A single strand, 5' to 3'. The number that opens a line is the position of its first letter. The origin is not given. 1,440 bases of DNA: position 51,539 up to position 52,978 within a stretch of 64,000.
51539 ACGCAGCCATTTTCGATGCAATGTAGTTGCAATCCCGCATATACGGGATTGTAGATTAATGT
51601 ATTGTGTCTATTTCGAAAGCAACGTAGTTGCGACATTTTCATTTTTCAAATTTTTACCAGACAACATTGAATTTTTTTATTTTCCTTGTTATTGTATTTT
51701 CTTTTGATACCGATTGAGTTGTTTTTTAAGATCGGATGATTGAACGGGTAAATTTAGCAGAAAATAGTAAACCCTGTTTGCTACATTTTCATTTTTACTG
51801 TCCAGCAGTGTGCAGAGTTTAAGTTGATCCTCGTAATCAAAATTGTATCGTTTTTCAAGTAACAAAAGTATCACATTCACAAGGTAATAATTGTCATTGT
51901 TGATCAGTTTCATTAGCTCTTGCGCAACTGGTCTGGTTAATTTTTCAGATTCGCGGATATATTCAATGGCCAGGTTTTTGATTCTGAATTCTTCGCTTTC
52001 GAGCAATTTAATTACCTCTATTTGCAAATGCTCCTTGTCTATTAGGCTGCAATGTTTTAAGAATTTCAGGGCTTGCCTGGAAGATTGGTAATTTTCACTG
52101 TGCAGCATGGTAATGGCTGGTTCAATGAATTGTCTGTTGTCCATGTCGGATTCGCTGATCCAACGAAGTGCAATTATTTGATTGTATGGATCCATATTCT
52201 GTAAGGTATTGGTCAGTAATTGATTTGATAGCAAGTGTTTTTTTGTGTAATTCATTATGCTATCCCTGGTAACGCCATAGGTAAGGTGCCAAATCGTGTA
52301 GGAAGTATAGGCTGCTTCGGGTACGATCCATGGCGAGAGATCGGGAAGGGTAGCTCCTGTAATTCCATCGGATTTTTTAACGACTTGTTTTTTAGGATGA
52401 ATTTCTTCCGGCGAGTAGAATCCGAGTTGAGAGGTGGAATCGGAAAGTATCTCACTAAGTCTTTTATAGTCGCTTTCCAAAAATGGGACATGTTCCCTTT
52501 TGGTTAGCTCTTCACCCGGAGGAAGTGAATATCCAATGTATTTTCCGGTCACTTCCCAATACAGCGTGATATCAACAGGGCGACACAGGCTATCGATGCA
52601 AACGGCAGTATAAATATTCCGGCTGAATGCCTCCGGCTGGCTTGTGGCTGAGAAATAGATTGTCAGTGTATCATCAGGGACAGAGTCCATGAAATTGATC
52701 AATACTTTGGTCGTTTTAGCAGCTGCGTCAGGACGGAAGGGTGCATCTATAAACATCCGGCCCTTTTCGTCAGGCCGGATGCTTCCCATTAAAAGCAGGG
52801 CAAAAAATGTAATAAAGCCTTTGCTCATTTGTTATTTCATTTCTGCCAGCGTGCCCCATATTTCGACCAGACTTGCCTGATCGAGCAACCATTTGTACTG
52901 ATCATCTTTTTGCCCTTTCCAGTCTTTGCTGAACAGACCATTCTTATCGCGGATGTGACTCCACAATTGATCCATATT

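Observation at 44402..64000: Flavoprotein-rich PUL: candidate oxidative glycan-processing system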

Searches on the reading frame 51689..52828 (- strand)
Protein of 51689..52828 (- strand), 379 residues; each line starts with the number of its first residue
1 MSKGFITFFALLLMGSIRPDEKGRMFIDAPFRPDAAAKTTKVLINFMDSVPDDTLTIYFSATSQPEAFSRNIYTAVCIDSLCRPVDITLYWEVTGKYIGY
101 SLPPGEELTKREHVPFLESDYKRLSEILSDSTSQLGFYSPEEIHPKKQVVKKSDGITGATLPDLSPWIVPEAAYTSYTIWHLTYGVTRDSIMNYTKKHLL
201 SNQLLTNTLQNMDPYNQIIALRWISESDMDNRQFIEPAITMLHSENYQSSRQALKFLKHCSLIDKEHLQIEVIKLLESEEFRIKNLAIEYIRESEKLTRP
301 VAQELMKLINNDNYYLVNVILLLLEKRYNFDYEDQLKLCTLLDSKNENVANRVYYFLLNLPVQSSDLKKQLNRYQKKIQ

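Call 3: search_protein_families(library=pfam, proteins=[window:51689-52828:-], max_evalue=0.01)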
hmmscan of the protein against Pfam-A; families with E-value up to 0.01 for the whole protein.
window:51689-52828:- (379 aa): 0 families

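Call 11: search_protein_families(library=ncbifam, proteins=[window:51689-52828:-], max_evalue=0.01)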
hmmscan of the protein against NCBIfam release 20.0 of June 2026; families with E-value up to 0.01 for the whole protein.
window:51689-52828:- (379 aa): 0 families

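Call 19: find_homologous_proteins(query=window:51689-52828:-, max_evalue=0.00001)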
Query window:51689-52828:- (379 aa): 90 proteins with E <= 0.00001 among 1768 candidates.
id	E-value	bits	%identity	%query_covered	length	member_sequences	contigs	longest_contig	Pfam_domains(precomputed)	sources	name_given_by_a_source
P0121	2.4e-251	851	100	100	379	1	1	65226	-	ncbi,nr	ncbi:MAG: hypothetical protein GZ094_00765 [Mariniphaga sp.]|nr:hypothetical protein [Mariniphaga sp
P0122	6.3e-212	722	85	99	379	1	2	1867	-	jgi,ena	-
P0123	1.7e-211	720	86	99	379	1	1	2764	-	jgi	-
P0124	5.5e-211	718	87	99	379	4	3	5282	-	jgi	-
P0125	1.4e-210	717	86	99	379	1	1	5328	PF01602.27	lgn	-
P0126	5.5e-210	715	85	99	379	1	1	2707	-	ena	-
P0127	1.4e-209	714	85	99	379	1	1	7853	-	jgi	-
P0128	2.5e-209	713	85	99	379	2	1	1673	-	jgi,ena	-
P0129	2.6e-209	713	85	99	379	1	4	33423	-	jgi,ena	-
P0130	1.4e-207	707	85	99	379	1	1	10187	-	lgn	-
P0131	6.5e-207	705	84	99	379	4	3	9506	-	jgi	-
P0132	1.1e-205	701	84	99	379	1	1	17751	-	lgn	-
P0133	2.5e-205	700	83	99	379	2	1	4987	-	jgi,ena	-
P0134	7.8e-205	698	84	99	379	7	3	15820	-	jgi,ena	-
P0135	4.2e-201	686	81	99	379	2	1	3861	PF01602.27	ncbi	-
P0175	3.2e-139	482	59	94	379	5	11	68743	-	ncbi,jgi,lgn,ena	-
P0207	3.8e-64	235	37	99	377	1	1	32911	-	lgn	-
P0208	6.9e-26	110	26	85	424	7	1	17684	-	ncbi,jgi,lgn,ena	-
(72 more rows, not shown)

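Call 22: find_related_loci(query=A1, collection=genome_contigs, flank=10000)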
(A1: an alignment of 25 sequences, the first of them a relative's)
Query A1 (379 aa) in genome_contigs; peptide patterns used: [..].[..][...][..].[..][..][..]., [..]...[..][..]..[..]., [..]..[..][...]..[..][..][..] (x = any residue, [..] = any of these).
78 stretches matched a pattern; 20 encode a relative of the query (tblastn E <= 1e-3); 20 distinct loci.
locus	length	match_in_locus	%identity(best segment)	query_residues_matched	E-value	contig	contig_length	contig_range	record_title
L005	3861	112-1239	81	1-377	0e+0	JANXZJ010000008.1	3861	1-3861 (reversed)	MAG: Mariniphaga sp. isolate GL140_4_metabat_302_sub GL140_4_k141_2525404, whole genome shotgun sequence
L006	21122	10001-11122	66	3-377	2e-169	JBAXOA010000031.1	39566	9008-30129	MAG: Mariniphaga sp. isolate ELA493 MAG493_31, whole genome shotgun sequence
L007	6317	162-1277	65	4-377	3e-163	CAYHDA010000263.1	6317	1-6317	MAG TPA_asm: uncultured Mariniphaga sp. isolate ERP119702_co1_116 genome assembly, contig: NODE_18165_length_6317_cov_5.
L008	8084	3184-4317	64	6-377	3e-158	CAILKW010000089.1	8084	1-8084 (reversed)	MAG: uncultured Bacteroidia bacterium isolate KTt_bin-2223 genome assembly, contig: bin-2223:089/851, whole genome shotg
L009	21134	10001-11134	62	6-379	5e-151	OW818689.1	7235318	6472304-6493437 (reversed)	metagenome genome assembly, chromosome: 1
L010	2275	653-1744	60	11-375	2e-158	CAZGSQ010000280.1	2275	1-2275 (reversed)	MAG TPA_asm: uncultured Tangfeifania sp. isolate binchicken_co2_199 genome assembly, contig: NODE_77872_length_2275_cov_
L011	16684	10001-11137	59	1-378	5e-148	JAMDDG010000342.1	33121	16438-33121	MAG: Bacteroidetes bacterium isolate FK_Sedi_B_Bin.148 NODE_3907_length_33121_cov_11.1234, whole genome shotgun sequence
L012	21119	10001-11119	59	4-377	3e-146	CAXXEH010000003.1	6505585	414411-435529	MAG: Prolixibacteraceae bacterium isolate 21914d8d-2520-4789-97d1-870cefad7186 genome assembly, contig: contig_3, whole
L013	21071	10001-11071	59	19-375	2e-144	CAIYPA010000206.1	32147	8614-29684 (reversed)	MAG: uncultured Bacteroidia bacterium isolate AM-2014_bin-3952 genome assembly, contig: bin-3952:206/584, whole genome s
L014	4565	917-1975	60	24-377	1e-144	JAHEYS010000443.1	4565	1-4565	MAG: Prolixibacteraceae bacterium isolate nzgw133 NODE_27172_length_4566_cov_3.606974, whole genome shotgun sequence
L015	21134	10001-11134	58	1-377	2e-141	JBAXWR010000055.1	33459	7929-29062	MAG: Mariniphaga sp. isolate ELA718 MAG718_55, whole genome shotgun sequence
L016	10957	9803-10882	57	15-376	8e-140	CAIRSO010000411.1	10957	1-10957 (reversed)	MAG: uncultured Bacteroidia bacterium isolate Loclat_bin-16932 genome assembly, contig: bin-16932:411/881, whole genome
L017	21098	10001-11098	58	11-377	8e-139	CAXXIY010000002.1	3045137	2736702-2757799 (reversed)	MAG: Prolixibacteraceae bacterium isolate cea4f4f7-a636-4361-ad53-f7a966cfbc34 genome assembly, contig: contig_2, whole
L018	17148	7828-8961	61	6-379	1e-152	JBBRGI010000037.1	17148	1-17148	MAG: Bacteroidales bacterium isolate Co_metawrap_2613 Cmw_2613_k141_29433452_length_17148_cov_65.0000, whole genome shot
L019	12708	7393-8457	53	21-376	7e-125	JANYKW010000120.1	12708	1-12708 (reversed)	MAG: Bacteroidia bacterium isolate GL140_5_metabinner_51_sub GL140_5_k141_2436662, whole genome shotgun sequence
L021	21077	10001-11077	36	10-377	6e-65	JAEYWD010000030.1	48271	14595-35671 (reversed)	MAG: Bacteroidetes bacterium isolate OH_CBlB_256 k127_806749, whole genome shotgun sequence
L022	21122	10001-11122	31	7-377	2e-55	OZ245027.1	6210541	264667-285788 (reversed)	MAG: Cyclobacteriaceae bacterium isolate e640f11d-ed88-477f-b611-337393e06310 genome assembly, chromosome: 1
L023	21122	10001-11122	29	5-376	3e-50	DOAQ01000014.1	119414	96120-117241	MAG TPA_asm: Prolixibacteraceae bacterium isolate UBA12447 contig_2224, whole genome shotgun sequence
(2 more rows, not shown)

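Call 24: find_encoding_contigs(protein=P0129, flank=10000, max_places=2)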
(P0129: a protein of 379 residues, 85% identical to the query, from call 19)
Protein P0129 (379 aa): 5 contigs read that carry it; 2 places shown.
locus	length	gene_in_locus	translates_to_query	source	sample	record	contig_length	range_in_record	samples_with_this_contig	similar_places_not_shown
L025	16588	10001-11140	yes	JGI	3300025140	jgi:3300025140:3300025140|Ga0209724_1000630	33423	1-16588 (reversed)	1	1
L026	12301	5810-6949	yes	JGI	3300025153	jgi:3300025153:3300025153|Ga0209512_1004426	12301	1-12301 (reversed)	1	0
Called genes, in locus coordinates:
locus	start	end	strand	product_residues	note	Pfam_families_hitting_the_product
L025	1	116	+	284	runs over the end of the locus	PF02311:AraC_binding (weak), PF07883:Cupin_2 (weak), PF12833:HTH_18, PF00165:HTH_AraC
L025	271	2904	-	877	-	PF19313:DUF5916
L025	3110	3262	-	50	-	-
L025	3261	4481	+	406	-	PF13173:AAA_14, PF13635:DUF4143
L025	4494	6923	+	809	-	PF02837:Glyco_hydro_2_N, PF13364:BetaGal_ABD2 (faint), PF21467:BetaGal_gal-bd (faint), PF22666:Glyco_hydro_2_N2, PF00703:Glyco_hydro_2, PF02836:Glyco_hydro_2_C, PF16355:DUF4982, PF18565:Glyco_hydro2_C5, +1 more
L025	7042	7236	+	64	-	PF13173:AAA_14 (weak)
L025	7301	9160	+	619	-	PF00890:FAD_binding_2 (weak), PF01134:GIDA (weak), PF01266:DAO (weak), PF07992:Pyr_redox_2 (weak), PF12831:FAD_oxidored, PF13450:NAD_binding_8 (weak)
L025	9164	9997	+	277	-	PF03663:Glyco_hydro_76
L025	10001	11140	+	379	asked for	-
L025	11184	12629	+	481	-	PF02554:CstA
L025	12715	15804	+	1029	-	PF00890:FAD_binding_2 (faint), PF01134:GIDA (faint), PF07992:Pyr_redox_2 (faint), PF12831:FAD_oxidored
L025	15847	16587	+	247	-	?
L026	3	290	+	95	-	?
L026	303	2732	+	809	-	PF02837:Glyco_hydro_2_N, PF13364:BetaGal_ABD2 (faint), PF21467:BetaGal_gal-bd (faint), PF22666:Glyco_hydro_2_N2, PF00703:Glyco_hydro_2, PF02836:Glyco_hydro_2_C, PF16355:DUF4982, PF18565:Glyco_hydro2_C5, +1 more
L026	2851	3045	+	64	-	PF13173:AAA_14 (weak)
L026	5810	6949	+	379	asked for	-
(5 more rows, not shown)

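Call 25: find_encoding_contigs(protein=P0175, flank=10000, max_places=3)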
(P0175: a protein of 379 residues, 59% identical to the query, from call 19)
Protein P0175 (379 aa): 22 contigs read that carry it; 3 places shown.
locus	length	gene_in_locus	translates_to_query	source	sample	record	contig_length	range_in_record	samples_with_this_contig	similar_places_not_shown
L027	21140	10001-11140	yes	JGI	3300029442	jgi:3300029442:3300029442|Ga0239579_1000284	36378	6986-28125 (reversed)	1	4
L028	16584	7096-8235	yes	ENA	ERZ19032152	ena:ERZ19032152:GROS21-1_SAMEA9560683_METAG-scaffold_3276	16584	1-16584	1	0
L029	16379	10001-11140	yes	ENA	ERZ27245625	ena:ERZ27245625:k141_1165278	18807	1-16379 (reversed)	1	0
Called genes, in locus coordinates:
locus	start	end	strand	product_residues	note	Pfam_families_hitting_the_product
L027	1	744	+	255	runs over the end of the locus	PF13490:zf-HC2 (weak)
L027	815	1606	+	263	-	PF13349:DUF4097 (faint)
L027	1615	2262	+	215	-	PF13349:DUF4097 (weak)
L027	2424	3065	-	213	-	-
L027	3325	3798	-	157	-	PF07366:SnoaL, PF14534:DUF4440 (weak), PF12680:SnoaL_2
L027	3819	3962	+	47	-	-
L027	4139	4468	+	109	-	PF01638:HxlR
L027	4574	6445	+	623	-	PF00890:FAD_binding_2 (weak), PF01134:GIDA (weak), PF01266:DAO (weak), PF07992:Pyr_redox_2 (weak), PF12831:FAD_oxidored, PF13450:NAD_binding_8 (weak)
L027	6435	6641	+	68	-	-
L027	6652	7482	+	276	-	PF02498:Bro-N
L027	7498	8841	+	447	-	PF01946:Thi4 (weak), PF00890:FAD_binding_2 (weak), PF01134:GIDA (weak), PF01494:FAD_binding_3 (weak), PF03486:HI0933_like (weak), PF07992:Pyr_redox_2 (weak), PF12831:FAD_oxidored, PF12831:FAD_oxidored, +3 more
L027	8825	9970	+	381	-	PF12801:Fer4_5 (faint), PF13187:Fer4_9 (faint), PF12837:Fer4_6 (faint), PF13237:Fer4_10 (faint), PF13484:Fer4_16 (faint), PF14697:Fer4_21 (faint), PF12838:Fer4_7, PF00037:Fer4 (weak)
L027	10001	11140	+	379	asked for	-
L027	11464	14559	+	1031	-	PF00890:FAD_binding_2 (faint), PF07992:Pyr_redox_2 (faint), PF12831:FAD_oxidored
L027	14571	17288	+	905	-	PF07940:Hepar_II_III_C (weak), PF26374:Ulvan_lyaseC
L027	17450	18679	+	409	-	PF13175:AAA_15 (weak), PF13304:AAA_21 (faint), PF13175:AAA_15 (weak)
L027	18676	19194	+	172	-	-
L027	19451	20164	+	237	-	PF02678:Pirin, PF17954:Pirin_C_2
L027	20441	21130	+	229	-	PF00072:Response_reg, PF00486:Trans_reg_C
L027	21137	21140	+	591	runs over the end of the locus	PF00512:HisKA, PF02518:HATPase_c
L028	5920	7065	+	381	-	PF12801:Fer4_5 (faint), PF13187:Fer4_9 (faint), PF12837:Fer4_6 (faint), PF13237:Fer4_10 (faint), PF13484:Fer4_16 (faint), PF14697:Fer4_21 (faint), PF12838:Fer4_7, PF00037:Fer4 (weak)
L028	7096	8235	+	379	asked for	-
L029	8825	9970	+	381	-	PF12801:Fer4_5 (faint), PF13187:Fer4_9 (faint), PF12837:Fer4_6 (faint), PF13237:Fer4_10 (faint), PF13484:Fer4_16 (faint), PF14697:Fer4_21 (faint), PF12838:Fer4_7, PF00037:Fer4 (weak)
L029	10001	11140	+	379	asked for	-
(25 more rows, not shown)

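Call 26: find_encoding_contigs(protein=P0207, flank=10000, max_places=2)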
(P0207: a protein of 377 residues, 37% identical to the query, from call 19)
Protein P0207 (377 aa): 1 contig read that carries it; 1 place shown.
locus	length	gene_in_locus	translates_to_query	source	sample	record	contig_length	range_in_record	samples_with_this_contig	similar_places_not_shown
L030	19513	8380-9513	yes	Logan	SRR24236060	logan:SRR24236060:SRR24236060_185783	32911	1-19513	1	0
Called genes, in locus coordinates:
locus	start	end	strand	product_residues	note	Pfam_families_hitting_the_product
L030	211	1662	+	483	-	PF02554:CstA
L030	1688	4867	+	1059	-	PF02837:Glyco_hydro_2_N, PF22666:Glyco_hydro_2_N2 (weak), PF00703:Glyco_hydro_2, PF02836:Glyco_hydro_2_C, PF16353:LacZ_4, PF02929:Bgal_small_N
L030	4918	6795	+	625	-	PF00890:FAD_binding_2 (weak), PF01134:GIDA (weak), PF01266:DAO (weak), PF07992:Pyr_redox_2 (weak), PF12831:FAD_oxidored, PF13450:NAD_binding_8 (weak)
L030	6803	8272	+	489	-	PF06439:3keto-disac_hyd (faint), PF14099:Polysacc_lyase, PF19763:DUF6250 (weak)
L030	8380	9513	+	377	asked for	-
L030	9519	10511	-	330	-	PF01261:AP_endonuc_2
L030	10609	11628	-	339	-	PF00356:LacI, PF00532:Peripla_BP_1, PF13407:Peripla_BP_4, PF13377:Peripla_BP_3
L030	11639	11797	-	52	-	-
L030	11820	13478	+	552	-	PF00474:SSF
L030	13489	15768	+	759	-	PF00890:FAD_binding_2, PF01134:GIDA (weak), PF01266:DAO (weak), PF07992:Pyr_redox_2 (weak), PF12831:FAD_oxidored, PF13450:NAD_binding_8 (weak)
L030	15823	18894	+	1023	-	PF13620:CarboxypepD_reg, PF13715:CarbopepD_reg_2, PF07715:Plug, PF00593:TonB_dep_Rec_b-barrel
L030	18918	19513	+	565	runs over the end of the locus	PF14322:SusD-like_3, PF07980:SusD_RagB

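Call 28: predict_structure(alignment_id=A1)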
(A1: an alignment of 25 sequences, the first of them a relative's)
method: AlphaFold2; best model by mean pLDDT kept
length: 379 residues; sequences in the alignment: 25
mean_pLDDT: 81.7   pTM: 0.74
mean pLDDT of the five models: 81.7, 80.3, 79.7, 79.4, 78.4
residues with pLDDT >= 90: 179; 70-90: 109; 50-70: 64; < 50: 27
segments of 3 or more residues with pLDDT < 50: 14-20, 147-162
pLDDT, mean of each block of 10 residues (from residue 1): 59 45 74 88 70 85 91 72 79 91 80 79 79 58 53 45 53 69 77 90 92 92 89 93 94 94 92 95 96 93 92 89 93 93 92 95 92 92
secondary structure, 60 per line:
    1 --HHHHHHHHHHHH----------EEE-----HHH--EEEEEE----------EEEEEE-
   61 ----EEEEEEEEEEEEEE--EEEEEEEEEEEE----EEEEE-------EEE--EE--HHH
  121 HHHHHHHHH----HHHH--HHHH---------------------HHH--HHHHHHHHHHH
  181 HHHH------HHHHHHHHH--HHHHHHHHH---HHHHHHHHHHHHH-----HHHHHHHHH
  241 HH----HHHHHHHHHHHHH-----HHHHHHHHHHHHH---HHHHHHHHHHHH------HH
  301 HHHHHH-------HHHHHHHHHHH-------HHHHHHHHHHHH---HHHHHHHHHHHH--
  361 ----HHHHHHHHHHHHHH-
elements in order: H3-14 E25-27 E38-43 E54-59 E65-78 E81-92 E97-101 E109-111 H118-129 H134-137 H140-143 H170-184 H191-199 H202-210 H214-226 H232-242 H247-259 H265-277 H281-292 H299-306 H314-324 H332-343 H347-358 H365-378

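Call 30: find_encoding_contigs(protein=P0208, flank=10000, max_places=3)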
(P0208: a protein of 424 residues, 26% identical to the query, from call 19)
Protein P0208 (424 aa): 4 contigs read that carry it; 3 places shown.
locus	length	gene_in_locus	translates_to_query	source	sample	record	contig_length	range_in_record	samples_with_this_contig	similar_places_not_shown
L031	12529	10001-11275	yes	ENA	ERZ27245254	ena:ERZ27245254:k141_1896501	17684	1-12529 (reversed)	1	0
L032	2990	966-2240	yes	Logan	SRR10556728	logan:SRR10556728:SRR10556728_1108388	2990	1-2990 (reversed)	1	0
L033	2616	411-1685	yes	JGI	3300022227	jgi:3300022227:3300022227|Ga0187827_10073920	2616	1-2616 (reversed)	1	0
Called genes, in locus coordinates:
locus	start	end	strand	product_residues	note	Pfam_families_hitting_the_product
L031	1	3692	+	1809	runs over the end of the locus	PF00884:Sulfatase, PF16347:SGSH_C, PF14707:Sulfatase_C (weak), PF20434:BD-FAE, PF20434:BD-FAE, PF07859:Abhydrolase_3, PF00884:Sulfatase, PF16347:SGSH_C, +6 more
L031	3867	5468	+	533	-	PF00884:Sulfatase, PF01663:Phosphodiest (faint), PF16347:SGSH_C (faint)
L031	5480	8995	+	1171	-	PF00070:Pyr_redox (faint), PF00890:FAD_binding_2 (faint), PF01134:GIDA (faint), PF03486:HI0933_like (faint), PF07992:Pyr_redox_2 (faint), PF12831:FAD_oxidored, PF13450:NAD_binding_8 (faint), PF12831:FAD_oxidored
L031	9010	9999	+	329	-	PF02424:ApbE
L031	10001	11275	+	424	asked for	-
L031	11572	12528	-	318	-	?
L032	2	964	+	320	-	?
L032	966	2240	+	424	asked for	-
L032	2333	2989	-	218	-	?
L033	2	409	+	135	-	?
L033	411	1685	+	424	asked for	-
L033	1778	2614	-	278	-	?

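Call 33: fold_search(model_id=the predicted structure, library=pdb)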
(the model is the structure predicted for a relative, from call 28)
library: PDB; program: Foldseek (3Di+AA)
matches with E <= 10: 1111; with E <= 0.001: 0
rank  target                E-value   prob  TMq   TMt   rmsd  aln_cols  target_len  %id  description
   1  3ltj                  1.5e-03  1.00  0.27  0.46   8.0       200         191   14  Structure of a new family of artificial alpha helicoidal repeat proteins (alpha-Rep) based on thermostable HEAT-like rep (released 2010-10-13)
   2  6s9p_A                6.0e-03  0.99  0.26  0.28  11.4       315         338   14  Designed Armadillo Repeat protein internal Lock2 fused to target peptide KRKAKITWKR (released 2020-02-19)
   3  6bzx_A                6.3e-03  1.00  0.28  0.35  11.7       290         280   15  Structure of the artificial complex alpha-Rep/Octarellin V.1 crystallized by counter diffusion in a capillary (released 2019-01-09)
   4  4db8_B                9.7e-03  1.00  0.25  0.37  13.7       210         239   18  Designed Armadillo-repeat Protein (released 2012-05-16)
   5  6ft5                  1.0e-02  1.00  0.27  0.47   7.2       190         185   15  Structure of A3_A3, an artificial bi-domain protein based on two identical alphaRep A3 domains (released 2018-08-08)
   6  4db8_C                1.1e-02  1.00  0.26  0.37  13.7       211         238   17  Designed Armadillo-repeat Protein (released 2012-05-16)
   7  8d9w_D                1.1e-02  1.00  0.30  0.37  12.6       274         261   12  beta-Arf1 homodimeric interface within AP-1, Arf1, Nef, MHC-I lattice on narrow tubes (released 2023-07-05)
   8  5mfc_C                1.4e-02  0.92  0.20  0.25  12.8       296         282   11  Designed armadillo repeat protein YIIIM5AII in complex with (KR)4-GFP (released 2017-07-19)
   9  4imj_A                1.6e-02  0.99  0.21  0.23  10.9       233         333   12  Novel Modifications on C-terminal Domain of RNA Polymerase II can Fine-tune the Phosphatase Activity of Ssu72 (released 2013-08-07)
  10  4uqi_B                1.7e-02  0.99  0.26  0.19   9.0       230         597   14  AP2 controls clathrin polymerization with a membrane-activated switch (released 2014-07-30)
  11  4db8_D                1.7e-02  0.99  0.22  0.30  14.8       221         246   16  Designed Armadillo-repeat Protein (released 2012-05-16)
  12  5mfk_B                1.8e-02  1.00  0.27  0.39   7.5       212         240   15  Designed armadillo repeat protein YIII(Dq.V1)4CPAF in complex with peptide (KR)4 (released 2017-09-13)
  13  4db8_A                1.9e-02  0.98  0.21  0.30  14.6       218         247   16  Designed Armadillo-repeat Protein (released 2012-05-16)
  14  4imi_A                2.0e-02  0.99  0.21  0.23  10.9       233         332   11  Novel Modifications on C-terminal Domain of RNA Polymerase II can Fine- tune the Phosphatase Activity of Ssu72. (released 2013-08-07)
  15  5mff_C                2.2e-02  1.00  0.27  0.34   7.6       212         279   16  Designed armadillo repeat protein YIIIM5AII in complex with peptide (RR)5 (released 2017-09-13)
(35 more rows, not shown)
